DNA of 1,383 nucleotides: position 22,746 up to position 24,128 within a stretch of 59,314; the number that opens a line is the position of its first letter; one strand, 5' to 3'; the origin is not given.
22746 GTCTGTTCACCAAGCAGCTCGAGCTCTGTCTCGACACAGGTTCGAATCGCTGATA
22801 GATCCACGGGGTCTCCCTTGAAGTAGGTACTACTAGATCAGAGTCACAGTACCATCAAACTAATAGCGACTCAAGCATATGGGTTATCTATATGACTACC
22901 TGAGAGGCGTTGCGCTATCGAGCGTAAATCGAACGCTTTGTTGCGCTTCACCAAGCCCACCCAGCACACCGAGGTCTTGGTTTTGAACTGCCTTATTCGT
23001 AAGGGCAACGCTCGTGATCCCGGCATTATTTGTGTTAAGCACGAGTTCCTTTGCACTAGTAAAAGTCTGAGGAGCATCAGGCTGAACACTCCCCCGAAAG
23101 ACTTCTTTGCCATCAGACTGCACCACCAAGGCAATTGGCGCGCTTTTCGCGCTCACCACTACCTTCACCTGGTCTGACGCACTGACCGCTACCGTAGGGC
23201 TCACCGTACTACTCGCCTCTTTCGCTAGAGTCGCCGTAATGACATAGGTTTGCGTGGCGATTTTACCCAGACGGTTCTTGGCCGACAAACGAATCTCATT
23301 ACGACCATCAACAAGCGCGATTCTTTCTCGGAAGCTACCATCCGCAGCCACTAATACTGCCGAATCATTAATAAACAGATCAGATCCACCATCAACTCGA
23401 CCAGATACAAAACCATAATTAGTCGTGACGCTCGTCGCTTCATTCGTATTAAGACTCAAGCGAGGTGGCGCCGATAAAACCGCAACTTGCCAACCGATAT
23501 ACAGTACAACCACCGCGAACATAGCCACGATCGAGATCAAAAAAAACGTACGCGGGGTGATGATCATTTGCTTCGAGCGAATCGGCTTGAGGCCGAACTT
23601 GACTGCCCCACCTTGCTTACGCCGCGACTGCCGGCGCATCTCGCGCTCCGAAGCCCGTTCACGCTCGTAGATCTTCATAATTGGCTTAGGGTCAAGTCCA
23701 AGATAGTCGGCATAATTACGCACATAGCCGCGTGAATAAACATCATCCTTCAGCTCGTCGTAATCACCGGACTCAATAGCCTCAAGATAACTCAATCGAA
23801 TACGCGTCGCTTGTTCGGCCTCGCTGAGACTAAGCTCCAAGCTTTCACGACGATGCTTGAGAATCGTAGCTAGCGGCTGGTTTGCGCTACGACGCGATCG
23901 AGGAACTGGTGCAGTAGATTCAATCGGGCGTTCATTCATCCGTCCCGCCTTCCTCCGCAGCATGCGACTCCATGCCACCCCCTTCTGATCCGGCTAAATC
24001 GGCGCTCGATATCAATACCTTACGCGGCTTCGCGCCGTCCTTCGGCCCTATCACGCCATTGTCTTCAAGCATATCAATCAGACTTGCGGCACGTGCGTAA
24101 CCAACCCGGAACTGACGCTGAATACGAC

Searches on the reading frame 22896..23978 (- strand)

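Call 76: search_protein_families(library=pfam, proteins=[window:22896-23978:-], max_evalue=0.00001)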
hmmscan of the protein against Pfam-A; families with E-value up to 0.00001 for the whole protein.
window:22896-23978:- (360 aa): 2 families
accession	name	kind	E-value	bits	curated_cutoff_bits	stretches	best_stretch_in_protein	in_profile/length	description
PF13413.12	HTH_25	-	5.2e-23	81.1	24.6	1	40-100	2-62/62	Helix-turn-helix domain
PF09136.16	Glucodextran_B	-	1.4e-07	31.8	27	1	189-249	19-81/83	Glucodextranase, domain B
